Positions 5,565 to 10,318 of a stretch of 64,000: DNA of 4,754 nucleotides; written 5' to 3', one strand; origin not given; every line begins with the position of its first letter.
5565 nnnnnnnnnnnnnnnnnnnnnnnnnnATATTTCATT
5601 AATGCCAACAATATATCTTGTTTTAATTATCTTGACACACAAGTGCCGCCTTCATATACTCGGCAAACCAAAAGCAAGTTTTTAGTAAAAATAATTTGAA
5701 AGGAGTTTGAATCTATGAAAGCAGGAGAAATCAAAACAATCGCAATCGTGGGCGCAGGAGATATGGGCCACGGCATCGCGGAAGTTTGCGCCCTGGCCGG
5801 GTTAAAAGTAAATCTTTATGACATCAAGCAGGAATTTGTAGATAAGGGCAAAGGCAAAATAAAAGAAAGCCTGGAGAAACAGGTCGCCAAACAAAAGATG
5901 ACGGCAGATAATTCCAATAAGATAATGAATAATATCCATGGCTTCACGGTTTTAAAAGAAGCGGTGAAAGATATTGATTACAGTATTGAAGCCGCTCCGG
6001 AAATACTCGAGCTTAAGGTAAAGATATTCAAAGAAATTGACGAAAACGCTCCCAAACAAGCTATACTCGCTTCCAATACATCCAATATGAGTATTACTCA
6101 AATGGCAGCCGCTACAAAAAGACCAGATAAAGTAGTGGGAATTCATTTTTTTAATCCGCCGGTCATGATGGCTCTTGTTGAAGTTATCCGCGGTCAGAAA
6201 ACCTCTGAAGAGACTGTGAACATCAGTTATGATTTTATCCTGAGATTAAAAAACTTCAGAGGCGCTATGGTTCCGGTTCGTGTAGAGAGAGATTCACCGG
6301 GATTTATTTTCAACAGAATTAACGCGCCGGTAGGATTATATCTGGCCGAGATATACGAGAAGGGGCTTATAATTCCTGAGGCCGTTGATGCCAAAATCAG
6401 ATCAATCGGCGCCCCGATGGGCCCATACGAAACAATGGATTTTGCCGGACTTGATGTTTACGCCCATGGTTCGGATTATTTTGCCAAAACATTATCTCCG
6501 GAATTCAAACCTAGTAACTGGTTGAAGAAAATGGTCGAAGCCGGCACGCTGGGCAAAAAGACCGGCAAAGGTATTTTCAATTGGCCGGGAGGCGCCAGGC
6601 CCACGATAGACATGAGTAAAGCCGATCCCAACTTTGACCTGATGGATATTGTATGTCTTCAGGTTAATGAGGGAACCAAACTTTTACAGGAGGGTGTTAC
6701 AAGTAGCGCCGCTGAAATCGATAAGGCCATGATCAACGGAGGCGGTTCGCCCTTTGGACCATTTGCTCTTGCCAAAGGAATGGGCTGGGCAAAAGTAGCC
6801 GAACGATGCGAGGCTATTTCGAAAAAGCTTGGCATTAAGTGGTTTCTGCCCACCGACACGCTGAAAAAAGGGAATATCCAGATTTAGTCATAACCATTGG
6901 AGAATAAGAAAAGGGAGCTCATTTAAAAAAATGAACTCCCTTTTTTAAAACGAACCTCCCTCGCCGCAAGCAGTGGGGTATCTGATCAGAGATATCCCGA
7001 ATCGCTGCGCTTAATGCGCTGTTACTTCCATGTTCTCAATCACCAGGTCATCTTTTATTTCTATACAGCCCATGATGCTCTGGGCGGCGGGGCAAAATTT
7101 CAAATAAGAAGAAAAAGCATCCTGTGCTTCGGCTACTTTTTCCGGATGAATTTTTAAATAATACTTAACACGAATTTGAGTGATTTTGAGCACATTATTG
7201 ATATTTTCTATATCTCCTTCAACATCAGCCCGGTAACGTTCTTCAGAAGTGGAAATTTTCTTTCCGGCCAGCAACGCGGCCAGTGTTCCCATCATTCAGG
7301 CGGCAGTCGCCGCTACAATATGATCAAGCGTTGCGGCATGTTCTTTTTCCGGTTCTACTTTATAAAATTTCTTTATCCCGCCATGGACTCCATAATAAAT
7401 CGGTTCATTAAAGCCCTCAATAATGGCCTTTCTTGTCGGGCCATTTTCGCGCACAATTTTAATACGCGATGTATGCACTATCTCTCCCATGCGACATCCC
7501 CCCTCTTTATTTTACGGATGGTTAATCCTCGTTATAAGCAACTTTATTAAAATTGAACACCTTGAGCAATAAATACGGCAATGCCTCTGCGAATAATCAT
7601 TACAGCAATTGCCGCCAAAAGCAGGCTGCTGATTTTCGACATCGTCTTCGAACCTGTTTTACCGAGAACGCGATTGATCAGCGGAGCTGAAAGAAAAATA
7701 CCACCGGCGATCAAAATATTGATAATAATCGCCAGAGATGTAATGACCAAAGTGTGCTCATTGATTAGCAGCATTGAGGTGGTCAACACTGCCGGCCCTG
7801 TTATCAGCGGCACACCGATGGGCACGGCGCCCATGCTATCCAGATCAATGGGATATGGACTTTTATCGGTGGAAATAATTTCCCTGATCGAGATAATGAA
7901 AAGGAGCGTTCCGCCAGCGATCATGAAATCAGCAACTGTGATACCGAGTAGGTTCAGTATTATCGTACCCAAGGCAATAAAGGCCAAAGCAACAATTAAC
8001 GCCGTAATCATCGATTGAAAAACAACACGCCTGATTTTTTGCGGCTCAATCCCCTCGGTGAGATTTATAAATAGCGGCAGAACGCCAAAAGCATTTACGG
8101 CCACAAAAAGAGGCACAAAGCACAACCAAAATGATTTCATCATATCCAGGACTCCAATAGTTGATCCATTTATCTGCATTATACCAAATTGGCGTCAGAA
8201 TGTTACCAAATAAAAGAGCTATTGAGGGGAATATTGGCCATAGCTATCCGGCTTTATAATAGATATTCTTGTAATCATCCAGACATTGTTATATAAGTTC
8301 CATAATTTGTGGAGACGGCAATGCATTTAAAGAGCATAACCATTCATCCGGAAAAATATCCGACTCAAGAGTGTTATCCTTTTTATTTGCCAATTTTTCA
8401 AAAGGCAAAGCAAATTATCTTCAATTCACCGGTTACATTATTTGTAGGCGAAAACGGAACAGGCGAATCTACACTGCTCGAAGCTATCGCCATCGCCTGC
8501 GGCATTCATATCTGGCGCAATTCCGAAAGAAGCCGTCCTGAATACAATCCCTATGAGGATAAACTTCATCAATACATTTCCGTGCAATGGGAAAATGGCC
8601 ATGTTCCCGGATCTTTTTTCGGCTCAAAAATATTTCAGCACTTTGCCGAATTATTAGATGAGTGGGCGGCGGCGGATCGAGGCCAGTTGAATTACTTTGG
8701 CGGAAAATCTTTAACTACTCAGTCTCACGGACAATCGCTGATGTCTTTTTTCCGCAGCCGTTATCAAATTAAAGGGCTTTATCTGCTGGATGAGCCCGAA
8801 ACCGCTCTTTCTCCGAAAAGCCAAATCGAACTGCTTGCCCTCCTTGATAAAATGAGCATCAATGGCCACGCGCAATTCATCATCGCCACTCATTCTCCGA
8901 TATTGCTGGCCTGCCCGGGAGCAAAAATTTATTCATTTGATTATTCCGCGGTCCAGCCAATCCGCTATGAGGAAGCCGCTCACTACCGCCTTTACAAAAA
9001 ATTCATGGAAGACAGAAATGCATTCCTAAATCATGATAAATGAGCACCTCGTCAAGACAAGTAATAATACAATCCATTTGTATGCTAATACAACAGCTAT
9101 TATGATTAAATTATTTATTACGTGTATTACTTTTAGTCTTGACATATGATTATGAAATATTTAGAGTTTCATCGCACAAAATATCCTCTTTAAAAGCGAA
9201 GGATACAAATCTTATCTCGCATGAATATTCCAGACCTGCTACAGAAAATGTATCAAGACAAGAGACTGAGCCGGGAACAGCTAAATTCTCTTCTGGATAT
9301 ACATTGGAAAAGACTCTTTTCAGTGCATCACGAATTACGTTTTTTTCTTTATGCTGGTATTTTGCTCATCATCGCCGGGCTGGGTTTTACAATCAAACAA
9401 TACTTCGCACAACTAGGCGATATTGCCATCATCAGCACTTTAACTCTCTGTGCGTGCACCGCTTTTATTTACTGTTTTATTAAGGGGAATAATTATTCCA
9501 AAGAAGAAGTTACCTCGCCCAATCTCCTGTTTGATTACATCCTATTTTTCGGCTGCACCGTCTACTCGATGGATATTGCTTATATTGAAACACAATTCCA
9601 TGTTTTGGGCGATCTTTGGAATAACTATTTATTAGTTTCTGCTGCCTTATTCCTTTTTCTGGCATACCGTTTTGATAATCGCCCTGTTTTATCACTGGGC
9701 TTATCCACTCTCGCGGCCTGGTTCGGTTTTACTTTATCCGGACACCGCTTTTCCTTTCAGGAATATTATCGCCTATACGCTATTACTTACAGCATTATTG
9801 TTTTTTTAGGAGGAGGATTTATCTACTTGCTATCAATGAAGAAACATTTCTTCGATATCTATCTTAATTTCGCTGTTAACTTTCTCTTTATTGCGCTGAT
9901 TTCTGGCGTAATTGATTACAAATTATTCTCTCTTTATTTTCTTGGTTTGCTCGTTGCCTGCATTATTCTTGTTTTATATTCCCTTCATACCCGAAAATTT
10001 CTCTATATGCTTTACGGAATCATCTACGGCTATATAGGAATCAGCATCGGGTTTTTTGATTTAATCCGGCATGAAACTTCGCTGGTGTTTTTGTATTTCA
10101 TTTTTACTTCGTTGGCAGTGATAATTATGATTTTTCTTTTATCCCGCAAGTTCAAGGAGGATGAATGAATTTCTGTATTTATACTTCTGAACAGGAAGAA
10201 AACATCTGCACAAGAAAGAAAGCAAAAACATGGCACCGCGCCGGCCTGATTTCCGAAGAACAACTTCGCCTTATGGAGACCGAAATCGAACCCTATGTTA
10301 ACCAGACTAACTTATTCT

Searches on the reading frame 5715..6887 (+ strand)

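Call 20: search_protein_families(library=pfam, proteins=[window:5715-6887:+], max_evalue=0.00001)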
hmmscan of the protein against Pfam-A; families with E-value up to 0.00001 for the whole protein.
window:5715-6887:+ (390 aa): 2 families
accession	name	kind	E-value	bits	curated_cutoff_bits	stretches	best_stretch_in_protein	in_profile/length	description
PF02737.24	3HCDH_N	-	4.3e-60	203.1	22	1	8-179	1-171/180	3-hydroxyacyl-CoA dehydrogenase, NAD binding domain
PF00725.27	3HCDH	-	1.9e-31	108.9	22.1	1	196-290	1-97/97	3-hydroxyacyl-CoA dehydrogenase, C-terminal domain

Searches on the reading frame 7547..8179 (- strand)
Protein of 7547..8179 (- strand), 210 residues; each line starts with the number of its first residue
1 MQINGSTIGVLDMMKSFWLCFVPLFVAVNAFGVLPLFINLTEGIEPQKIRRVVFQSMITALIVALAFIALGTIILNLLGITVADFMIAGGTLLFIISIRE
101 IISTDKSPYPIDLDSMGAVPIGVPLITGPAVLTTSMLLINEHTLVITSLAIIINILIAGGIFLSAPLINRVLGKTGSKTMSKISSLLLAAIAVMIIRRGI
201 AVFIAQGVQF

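Call 16: search_protein_families(library=pfam, proteins=[window:7547-8179:-], max_evalue=0.00001)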
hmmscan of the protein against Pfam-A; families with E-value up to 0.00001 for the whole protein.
window:7547-8179:- (210 aa): 1 family
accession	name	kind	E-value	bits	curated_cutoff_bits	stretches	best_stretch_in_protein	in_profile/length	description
PF01914.23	MarC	-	4.7e-34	118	23.9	1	14-202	1-201/203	MarC family integral membrane protein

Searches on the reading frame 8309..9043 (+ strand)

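Call 16: search_protein_families(library=pfam, proteins=[window:8309-9043:+], max_evalue=0.00001)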
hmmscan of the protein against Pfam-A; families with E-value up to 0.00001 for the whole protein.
window:8309-9043:+ (244 aa): 4 families
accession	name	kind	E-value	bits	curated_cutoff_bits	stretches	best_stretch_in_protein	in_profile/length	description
PF13175.12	AAA_15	-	2.8e-13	50.7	32.1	1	145-199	311-373/374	AAA ATPase domain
PF13304.12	AAA_21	-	4.9e-13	50.2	27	1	155-200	258-303/304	AAA domain, putative AbiEii toxin, Type IV TA system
PF13476.12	AAA_23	-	1.8e-07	32.4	27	1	33-68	12-47/201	AAA domain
PF02463.25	SMC_N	-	7.8e-07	29.2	40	0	32-65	16-49/220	RecF/RecN/SMC N terminal domain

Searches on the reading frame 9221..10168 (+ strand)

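Call 16: search_protein_families(library=pfam, proteins=[window:9221-10168:+], max_evalue=0.00001)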
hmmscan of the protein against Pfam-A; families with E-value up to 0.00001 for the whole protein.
window:9221-10168:+ (315 aa): 1 family
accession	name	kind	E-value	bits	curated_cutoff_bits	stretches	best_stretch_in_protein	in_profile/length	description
PF09925.14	DUF2157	-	3.4e-11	43.5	32.4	1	12-156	5-145/146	Predicted membrane protein (DUF2157)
